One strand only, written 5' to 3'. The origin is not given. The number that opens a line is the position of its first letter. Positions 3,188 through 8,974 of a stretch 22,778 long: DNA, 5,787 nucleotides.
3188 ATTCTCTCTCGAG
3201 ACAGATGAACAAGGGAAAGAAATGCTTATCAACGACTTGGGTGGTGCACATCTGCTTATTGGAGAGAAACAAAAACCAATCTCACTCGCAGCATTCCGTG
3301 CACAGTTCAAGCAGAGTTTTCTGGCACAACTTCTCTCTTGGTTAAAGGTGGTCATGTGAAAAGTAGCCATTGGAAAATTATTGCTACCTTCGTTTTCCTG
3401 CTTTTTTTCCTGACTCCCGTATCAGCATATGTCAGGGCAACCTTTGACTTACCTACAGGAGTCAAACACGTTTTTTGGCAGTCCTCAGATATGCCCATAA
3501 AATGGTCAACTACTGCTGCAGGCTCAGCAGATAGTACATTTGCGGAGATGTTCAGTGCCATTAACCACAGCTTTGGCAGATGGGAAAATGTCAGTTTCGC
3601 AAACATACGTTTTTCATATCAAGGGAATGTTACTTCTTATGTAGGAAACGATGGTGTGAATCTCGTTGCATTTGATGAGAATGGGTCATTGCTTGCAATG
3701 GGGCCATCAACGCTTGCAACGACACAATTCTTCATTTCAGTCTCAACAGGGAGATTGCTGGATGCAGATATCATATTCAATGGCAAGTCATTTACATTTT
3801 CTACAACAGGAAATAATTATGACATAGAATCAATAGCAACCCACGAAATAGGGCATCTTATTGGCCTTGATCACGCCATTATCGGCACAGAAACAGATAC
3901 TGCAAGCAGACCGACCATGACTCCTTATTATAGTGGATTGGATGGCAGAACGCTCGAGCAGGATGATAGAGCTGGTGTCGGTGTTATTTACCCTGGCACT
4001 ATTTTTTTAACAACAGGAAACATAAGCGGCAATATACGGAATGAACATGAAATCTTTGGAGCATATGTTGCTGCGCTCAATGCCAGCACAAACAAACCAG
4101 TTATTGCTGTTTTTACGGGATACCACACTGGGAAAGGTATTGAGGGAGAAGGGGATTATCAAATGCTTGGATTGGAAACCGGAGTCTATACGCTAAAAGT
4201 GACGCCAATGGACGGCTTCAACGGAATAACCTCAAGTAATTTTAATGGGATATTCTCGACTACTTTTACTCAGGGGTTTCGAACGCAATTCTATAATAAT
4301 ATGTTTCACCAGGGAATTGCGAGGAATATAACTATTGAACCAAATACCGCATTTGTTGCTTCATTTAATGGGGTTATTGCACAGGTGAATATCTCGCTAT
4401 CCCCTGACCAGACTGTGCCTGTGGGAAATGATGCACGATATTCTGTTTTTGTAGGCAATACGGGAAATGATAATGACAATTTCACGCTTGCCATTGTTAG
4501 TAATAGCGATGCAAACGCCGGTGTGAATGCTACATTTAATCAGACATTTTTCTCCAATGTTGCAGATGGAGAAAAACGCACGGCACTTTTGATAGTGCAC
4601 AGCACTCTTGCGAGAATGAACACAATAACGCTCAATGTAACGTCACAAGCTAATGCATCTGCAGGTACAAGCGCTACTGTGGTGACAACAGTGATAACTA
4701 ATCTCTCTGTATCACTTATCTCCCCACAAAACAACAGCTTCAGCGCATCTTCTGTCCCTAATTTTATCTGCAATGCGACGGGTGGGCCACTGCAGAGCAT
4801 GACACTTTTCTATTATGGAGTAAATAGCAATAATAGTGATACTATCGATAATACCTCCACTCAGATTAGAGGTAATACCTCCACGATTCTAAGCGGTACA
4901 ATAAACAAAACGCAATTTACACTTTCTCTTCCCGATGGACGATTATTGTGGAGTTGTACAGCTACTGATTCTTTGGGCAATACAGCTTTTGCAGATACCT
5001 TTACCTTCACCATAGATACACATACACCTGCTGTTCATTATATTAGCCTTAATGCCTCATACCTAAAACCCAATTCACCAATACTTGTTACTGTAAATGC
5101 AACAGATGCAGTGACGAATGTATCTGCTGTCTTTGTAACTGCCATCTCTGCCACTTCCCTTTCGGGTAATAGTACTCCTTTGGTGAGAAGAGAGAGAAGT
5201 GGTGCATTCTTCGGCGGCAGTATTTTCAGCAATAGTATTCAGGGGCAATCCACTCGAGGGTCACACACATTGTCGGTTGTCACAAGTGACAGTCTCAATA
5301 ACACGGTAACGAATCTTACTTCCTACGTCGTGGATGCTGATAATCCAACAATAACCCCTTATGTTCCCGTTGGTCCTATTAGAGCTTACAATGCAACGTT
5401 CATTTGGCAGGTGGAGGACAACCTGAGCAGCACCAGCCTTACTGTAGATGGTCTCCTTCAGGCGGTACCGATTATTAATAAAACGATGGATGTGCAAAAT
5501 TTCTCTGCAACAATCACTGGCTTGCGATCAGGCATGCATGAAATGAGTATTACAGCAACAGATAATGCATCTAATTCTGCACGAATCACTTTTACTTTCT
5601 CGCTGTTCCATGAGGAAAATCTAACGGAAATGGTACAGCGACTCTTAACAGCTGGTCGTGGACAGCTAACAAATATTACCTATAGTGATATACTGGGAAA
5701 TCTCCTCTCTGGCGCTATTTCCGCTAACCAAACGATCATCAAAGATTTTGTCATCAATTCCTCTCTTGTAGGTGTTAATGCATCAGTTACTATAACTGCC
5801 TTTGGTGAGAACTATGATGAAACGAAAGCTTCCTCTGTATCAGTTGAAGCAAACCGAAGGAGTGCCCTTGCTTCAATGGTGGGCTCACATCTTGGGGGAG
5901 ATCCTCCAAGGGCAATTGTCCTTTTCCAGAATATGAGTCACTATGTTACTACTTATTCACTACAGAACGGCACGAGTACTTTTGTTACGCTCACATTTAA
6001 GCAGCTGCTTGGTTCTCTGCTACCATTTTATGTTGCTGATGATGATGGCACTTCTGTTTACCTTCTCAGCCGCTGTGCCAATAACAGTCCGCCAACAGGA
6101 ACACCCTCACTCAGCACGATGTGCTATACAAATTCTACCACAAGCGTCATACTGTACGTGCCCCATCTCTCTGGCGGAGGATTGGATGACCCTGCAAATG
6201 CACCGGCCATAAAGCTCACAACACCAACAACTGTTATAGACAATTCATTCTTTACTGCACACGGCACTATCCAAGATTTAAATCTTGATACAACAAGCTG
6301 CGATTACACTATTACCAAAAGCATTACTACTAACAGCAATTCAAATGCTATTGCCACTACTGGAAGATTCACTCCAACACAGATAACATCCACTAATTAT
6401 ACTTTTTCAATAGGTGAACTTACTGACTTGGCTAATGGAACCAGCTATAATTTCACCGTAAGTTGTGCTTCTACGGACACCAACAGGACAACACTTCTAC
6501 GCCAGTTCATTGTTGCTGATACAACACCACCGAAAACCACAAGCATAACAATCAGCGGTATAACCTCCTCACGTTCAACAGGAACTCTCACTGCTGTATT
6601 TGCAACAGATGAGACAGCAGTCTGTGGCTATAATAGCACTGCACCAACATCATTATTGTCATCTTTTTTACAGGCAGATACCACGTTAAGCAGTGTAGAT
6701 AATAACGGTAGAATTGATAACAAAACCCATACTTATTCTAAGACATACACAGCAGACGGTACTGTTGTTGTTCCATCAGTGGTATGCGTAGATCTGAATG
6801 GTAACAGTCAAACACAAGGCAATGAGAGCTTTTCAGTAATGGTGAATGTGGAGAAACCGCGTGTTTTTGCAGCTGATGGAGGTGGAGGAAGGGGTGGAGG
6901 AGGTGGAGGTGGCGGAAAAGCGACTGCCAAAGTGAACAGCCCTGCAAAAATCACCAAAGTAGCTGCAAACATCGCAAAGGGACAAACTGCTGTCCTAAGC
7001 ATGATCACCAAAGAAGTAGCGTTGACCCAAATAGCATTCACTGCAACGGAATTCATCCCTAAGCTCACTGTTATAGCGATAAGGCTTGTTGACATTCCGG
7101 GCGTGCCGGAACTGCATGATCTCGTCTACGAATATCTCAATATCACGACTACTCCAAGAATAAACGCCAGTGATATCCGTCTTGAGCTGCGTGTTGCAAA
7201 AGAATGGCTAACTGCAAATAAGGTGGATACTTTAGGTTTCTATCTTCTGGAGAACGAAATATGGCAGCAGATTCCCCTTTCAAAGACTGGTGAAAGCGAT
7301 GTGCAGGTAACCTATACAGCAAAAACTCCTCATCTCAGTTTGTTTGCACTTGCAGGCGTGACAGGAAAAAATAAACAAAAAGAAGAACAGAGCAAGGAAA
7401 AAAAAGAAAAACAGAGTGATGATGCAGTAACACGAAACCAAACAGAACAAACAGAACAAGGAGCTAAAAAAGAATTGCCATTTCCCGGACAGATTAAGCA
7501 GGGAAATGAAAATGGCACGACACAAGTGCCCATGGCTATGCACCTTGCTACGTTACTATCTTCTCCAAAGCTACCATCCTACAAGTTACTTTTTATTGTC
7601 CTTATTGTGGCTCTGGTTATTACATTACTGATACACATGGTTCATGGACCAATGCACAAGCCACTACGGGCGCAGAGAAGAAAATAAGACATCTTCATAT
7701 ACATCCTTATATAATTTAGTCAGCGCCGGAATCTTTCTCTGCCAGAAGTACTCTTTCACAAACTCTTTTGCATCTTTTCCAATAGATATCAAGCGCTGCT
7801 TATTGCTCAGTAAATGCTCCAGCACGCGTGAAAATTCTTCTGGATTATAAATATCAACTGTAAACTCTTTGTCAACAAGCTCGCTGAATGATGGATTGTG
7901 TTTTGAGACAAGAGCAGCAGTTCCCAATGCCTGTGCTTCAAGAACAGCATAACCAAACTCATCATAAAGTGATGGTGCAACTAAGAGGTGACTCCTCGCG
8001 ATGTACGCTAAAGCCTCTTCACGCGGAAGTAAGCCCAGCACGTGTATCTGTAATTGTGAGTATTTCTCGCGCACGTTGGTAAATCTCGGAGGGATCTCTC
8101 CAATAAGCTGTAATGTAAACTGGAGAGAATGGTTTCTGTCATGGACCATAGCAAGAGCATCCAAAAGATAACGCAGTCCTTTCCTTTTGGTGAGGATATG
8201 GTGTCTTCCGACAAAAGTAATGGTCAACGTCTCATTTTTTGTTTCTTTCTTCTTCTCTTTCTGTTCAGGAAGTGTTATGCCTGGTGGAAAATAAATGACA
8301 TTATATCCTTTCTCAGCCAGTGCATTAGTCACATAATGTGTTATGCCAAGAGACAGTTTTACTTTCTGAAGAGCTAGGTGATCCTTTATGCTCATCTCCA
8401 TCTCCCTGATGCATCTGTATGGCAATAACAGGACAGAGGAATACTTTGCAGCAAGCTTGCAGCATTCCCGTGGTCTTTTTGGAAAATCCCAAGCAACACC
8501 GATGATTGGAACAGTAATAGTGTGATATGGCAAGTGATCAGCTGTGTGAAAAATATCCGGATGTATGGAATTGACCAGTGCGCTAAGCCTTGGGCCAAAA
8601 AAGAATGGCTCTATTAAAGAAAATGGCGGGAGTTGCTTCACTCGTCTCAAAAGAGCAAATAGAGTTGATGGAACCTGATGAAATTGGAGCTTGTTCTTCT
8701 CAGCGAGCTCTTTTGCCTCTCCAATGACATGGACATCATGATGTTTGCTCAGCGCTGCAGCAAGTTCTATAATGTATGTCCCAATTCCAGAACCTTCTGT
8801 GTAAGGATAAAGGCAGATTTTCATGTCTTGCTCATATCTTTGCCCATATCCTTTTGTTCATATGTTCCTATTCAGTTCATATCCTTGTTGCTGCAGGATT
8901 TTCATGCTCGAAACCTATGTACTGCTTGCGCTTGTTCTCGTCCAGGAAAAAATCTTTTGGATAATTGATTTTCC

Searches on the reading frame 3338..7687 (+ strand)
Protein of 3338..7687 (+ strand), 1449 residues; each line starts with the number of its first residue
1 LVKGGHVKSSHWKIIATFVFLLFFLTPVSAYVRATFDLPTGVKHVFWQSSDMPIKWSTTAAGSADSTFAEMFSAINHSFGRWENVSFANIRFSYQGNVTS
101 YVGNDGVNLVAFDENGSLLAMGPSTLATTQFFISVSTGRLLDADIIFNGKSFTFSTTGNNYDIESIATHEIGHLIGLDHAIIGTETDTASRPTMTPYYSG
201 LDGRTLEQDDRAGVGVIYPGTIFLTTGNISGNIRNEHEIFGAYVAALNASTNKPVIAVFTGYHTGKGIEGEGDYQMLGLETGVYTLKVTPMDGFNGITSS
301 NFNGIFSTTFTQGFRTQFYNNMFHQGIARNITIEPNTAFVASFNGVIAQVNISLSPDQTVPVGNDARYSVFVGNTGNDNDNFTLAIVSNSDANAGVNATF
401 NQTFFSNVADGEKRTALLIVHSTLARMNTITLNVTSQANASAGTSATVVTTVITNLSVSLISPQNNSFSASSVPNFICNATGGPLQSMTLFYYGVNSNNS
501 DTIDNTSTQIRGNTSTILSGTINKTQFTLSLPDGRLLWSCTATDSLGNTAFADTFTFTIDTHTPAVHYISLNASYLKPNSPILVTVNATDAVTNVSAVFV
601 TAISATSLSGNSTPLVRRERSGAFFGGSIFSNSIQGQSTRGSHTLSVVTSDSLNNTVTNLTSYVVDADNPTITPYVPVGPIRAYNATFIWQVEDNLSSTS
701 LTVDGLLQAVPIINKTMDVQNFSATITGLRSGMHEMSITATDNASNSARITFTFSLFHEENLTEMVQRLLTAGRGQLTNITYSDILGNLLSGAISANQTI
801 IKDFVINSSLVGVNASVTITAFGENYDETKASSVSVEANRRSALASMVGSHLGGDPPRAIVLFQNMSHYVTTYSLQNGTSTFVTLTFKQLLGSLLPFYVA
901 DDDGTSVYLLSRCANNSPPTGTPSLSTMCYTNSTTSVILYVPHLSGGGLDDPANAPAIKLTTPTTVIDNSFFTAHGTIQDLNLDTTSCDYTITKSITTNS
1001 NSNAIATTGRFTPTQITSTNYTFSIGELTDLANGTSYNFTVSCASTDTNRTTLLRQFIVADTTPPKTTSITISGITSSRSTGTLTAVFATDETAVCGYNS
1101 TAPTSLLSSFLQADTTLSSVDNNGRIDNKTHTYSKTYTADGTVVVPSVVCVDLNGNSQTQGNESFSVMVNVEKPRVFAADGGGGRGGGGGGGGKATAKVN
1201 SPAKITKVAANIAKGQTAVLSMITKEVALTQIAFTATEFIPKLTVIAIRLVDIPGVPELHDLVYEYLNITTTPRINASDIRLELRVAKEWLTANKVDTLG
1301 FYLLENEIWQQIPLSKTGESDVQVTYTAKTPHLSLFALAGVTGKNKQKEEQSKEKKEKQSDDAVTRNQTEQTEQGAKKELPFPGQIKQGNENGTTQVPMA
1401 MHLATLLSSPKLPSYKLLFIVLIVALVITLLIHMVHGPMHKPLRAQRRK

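Call 86: search_protein_families(library=pfam, proteins=[window:3338-7687:+], max_evalue=0.001)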
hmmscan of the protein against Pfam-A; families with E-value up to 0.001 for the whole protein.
window:3338-7687:+ (1449 aa): 1 family
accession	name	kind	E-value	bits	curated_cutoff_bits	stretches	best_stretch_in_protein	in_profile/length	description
PF00413.30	Peptidase_M10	-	1.5e-09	38.3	24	1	54-218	7-158/159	Matrixin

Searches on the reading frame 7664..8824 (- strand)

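Call 86: search_protein_families(library=pfam, proteins=[window:7664-8824:-], max_evalue=0.001)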
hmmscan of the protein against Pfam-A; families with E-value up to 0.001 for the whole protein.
window:7664-8824:- (386 aa): 6 families
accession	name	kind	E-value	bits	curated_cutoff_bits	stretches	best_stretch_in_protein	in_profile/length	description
PF13692.12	Glyco_trans_1_4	-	1.4e-19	71.2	27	1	201-341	3-142/142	Glycosyl transferases group 1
PF00534.26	Glycos_transf_1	-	1.2e-18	67.6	26.4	1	189-354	4-171/172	Glycosyl transferases group 1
PF20706.3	GT4-conflict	-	2.3e-09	37.1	26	1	166-309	162-313/385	Family 4 Glycosyltransferase in conflict systems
PF13439.12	Glyco_transf_4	-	1e-08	35.8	28.5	1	12-99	2-83/170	Glycosyltransferase Family 4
PF13524.12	Glyco_trans_1_2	-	1.5e-05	25.4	25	1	235-363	14-137/144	Glycosyl transferase-like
PF13477.12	Glyco_trans_4_2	-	0.00019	22.1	23.4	0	15-101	10-87/139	Glycosyl transferase 4-like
